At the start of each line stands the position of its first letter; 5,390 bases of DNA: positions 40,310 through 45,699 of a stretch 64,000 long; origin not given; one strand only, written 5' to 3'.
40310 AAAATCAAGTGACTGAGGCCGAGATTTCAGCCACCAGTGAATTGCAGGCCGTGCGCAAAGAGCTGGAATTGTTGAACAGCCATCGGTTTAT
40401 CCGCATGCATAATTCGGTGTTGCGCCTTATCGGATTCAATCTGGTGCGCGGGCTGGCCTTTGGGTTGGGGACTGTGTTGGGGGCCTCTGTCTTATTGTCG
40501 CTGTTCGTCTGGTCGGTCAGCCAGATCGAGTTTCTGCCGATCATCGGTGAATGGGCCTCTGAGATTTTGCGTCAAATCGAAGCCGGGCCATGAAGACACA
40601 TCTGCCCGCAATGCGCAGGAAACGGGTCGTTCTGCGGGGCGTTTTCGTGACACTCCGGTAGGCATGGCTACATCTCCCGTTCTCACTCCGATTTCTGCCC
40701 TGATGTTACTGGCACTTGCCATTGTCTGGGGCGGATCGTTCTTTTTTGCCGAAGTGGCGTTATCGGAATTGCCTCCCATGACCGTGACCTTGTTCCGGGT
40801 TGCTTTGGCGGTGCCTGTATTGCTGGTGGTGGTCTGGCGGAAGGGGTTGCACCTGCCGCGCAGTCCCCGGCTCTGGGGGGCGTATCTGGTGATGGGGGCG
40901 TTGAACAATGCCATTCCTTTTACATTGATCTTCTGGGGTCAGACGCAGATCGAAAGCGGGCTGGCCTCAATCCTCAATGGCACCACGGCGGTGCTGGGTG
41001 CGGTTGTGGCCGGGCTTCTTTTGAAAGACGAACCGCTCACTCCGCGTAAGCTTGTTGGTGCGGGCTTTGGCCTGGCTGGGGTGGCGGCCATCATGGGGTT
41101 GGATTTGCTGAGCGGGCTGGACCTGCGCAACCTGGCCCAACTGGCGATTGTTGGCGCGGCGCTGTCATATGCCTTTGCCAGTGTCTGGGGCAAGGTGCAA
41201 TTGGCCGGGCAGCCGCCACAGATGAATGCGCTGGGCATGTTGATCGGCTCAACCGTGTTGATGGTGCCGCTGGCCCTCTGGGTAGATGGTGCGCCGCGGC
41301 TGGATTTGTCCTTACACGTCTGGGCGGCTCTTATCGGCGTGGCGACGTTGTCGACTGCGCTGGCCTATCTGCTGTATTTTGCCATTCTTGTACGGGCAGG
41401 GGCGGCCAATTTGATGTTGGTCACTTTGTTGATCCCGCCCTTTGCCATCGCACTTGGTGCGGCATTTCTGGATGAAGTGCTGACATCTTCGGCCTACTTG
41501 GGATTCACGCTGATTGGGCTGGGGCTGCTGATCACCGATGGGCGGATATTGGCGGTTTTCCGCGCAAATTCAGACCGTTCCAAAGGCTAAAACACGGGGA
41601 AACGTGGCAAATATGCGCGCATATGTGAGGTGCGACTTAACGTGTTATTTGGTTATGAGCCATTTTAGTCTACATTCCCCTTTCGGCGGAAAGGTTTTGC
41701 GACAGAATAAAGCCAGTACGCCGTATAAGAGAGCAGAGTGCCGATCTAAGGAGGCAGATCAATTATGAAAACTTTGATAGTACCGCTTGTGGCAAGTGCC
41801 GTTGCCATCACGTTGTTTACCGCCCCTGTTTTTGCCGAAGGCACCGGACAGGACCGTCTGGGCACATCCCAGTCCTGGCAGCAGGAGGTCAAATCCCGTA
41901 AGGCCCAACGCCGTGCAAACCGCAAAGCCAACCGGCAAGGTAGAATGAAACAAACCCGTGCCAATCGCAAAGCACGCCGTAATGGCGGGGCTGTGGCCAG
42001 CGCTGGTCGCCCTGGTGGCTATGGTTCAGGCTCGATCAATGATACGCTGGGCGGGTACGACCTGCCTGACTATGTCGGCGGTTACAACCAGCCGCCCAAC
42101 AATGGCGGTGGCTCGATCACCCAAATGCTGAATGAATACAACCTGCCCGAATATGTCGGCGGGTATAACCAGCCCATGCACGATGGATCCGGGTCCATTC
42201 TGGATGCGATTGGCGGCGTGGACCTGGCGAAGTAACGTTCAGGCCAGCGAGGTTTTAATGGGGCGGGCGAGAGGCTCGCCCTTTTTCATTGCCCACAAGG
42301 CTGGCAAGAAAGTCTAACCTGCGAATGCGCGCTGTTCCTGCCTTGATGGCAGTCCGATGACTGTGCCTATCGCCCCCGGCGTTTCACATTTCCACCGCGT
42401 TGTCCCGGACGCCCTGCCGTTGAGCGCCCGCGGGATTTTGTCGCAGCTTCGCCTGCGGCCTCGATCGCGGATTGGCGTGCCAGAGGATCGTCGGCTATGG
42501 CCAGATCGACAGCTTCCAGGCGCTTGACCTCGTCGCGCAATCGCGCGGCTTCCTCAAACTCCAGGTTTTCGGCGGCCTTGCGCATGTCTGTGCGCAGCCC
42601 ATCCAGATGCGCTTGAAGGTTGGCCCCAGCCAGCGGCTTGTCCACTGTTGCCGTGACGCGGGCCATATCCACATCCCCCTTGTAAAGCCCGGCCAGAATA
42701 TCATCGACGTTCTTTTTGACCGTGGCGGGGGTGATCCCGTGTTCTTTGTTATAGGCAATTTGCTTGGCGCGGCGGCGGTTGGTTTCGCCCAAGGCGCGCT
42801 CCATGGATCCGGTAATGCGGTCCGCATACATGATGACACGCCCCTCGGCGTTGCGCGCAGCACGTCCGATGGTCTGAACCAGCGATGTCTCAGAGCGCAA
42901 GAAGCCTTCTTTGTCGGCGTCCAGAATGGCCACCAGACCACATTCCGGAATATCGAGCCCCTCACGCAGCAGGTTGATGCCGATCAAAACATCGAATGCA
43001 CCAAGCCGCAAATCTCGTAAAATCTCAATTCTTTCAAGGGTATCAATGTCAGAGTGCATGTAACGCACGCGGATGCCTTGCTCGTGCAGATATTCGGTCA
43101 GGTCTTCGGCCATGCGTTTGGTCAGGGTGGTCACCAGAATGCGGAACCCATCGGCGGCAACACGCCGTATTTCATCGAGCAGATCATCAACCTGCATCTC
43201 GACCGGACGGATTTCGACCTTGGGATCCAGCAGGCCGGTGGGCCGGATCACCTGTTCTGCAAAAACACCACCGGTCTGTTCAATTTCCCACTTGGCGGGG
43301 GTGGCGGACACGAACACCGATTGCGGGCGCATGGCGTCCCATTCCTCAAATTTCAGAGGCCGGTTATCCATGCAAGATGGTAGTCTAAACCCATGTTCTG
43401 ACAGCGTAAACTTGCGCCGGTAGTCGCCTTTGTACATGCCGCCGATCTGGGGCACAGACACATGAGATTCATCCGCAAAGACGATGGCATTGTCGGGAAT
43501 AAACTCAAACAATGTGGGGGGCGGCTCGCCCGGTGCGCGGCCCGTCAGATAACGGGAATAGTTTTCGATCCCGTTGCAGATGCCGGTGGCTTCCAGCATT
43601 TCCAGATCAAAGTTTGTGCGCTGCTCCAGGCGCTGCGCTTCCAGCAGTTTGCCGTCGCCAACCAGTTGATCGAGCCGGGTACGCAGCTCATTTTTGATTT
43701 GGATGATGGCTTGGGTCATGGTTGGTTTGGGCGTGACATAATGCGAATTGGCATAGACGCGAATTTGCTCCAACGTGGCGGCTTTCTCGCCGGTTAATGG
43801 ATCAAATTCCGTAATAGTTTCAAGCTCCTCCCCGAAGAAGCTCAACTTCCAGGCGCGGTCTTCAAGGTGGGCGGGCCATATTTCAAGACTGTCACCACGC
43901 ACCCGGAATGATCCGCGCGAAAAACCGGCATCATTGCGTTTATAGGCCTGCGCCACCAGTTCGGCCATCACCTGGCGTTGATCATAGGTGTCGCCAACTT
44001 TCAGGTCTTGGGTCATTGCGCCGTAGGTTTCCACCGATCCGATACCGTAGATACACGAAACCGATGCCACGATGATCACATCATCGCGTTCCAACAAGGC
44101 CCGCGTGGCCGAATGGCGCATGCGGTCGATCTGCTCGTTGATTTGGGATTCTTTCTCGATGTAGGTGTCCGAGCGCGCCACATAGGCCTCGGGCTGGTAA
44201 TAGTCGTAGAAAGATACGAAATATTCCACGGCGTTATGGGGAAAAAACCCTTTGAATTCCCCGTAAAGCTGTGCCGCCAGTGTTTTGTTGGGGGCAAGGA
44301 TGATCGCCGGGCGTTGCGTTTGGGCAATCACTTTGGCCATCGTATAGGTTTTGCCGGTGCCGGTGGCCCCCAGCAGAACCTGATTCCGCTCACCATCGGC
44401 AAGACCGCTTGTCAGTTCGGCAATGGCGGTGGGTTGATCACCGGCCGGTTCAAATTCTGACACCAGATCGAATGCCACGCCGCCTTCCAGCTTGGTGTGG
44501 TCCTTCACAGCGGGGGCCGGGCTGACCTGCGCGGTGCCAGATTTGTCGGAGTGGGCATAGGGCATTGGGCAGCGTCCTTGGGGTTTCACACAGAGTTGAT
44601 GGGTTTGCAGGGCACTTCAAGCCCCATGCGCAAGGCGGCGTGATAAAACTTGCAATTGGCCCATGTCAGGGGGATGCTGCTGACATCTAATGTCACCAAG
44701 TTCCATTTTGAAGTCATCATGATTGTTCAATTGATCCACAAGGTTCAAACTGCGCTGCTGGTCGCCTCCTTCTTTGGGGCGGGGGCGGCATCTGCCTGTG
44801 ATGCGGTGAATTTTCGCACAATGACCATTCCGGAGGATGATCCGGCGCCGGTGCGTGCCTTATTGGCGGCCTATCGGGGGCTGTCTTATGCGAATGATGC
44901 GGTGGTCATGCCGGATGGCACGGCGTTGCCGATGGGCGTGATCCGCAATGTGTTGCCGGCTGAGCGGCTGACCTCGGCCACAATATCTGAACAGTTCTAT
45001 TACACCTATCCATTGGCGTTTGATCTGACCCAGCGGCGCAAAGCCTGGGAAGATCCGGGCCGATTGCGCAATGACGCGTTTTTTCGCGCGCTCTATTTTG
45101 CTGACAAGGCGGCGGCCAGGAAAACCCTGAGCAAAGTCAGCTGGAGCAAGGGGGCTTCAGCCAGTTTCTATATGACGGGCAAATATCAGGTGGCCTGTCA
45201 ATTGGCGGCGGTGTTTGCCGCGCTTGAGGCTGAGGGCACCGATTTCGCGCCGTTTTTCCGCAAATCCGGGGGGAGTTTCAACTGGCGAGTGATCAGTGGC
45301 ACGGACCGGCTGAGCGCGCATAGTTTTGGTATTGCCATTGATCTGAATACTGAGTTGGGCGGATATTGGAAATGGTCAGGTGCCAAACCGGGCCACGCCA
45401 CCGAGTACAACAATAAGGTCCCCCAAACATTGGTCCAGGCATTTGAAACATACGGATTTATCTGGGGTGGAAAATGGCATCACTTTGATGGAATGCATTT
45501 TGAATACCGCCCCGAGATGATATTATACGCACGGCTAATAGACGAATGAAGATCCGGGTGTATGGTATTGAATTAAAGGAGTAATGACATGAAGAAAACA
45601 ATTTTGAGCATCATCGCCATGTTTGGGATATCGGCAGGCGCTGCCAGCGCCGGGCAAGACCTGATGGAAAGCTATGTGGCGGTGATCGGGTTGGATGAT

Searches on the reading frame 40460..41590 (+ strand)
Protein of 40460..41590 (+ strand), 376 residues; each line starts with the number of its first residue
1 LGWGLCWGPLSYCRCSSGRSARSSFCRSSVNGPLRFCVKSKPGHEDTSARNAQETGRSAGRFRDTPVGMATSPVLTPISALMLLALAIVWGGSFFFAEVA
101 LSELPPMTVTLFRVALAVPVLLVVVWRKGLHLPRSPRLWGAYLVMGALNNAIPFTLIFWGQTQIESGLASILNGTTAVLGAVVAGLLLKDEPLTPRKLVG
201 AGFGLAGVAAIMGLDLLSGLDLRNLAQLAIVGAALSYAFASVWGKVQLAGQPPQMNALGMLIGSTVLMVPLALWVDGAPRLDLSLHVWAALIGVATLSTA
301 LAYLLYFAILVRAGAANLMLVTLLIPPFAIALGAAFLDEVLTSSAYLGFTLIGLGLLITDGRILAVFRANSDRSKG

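Call 69: search_protein_families(library=pfam, proteins=[window:40460-41590:+], max_evalue=0.00001)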
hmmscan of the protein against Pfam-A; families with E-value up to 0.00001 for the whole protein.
window:40460-41590:+ (376 aa): 1 family
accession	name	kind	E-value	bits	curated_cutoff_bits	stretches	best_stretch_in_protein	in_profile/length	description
PF00892.27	EamA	-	1.1e-39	136.2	28.2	2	79-212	3-134/135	EamA-like transporter family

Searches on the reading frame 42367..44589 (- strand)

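Call 69: search_protein_families(library=pfam, proteins=[window:42367-44589:-], max_evalue=0.00001)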
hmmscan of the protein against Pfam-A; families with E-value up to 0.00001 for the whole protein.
window:42367-44589:- (740 aa): 6 families
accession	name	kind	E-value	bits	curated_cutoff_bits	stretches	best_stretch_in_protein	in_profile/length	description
PF17757.6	UvrB_inter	-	7.3e-30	103.4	22.9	1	196-284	3-91/91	UvrB interaction domain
PF12344.14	UvrB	-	1.7e-22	79.4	27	1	587-628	1-42/43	Ultra-violet resistance protein B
PF00271.37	Helicase_C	-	3.5e-19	69.5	23.5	1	470-580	6-109/110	Helicase conserved C-terminal domain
PF04851.21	ResIII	-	1.4e-12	48.3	22.5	1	47-173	3-130/164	Type III restriction enzyme, res subunit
PF02151.25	UVR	-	1.5e-09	37.7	21.5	1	663-693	5-35/36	UvrB/uvrC motif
PF00270.35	DEAD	-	3.9e-07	30.4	26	1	52-121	4-74/167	DEAD/DEAH box helicase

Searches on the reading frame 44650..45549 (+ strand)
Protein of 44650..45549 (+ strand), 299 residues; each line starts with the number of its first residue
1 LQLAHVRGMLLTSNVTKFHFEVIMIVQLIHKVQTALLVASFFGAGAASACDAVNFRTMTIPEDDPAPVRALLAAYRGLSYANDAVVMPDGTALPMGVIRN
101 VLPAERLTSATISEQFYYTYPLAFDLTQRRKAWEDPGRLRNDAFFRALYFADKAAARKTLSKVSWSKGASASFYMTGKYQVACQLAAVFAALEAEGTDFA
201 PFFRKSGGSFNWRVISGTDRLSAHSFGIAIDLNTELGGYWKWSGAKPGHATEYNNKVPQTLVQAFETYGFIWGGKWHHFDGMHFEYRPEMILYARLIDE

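Call 69: search_protein_families(library=pfam, proteins=[window:44650-45549:+], max_evalue=0.00001)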
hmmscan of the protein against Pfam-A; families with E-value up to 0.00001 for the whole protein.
window:44650-45549:+ (299 aa): 1 family
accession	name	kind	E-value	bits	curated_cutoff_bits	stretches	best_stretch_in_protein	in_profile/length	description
PF13539.11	Peptidase_M15_4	-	2.8e-22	79.5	25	1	217-286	2-70/70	D-alanyl-D-alanine carboxypeptidase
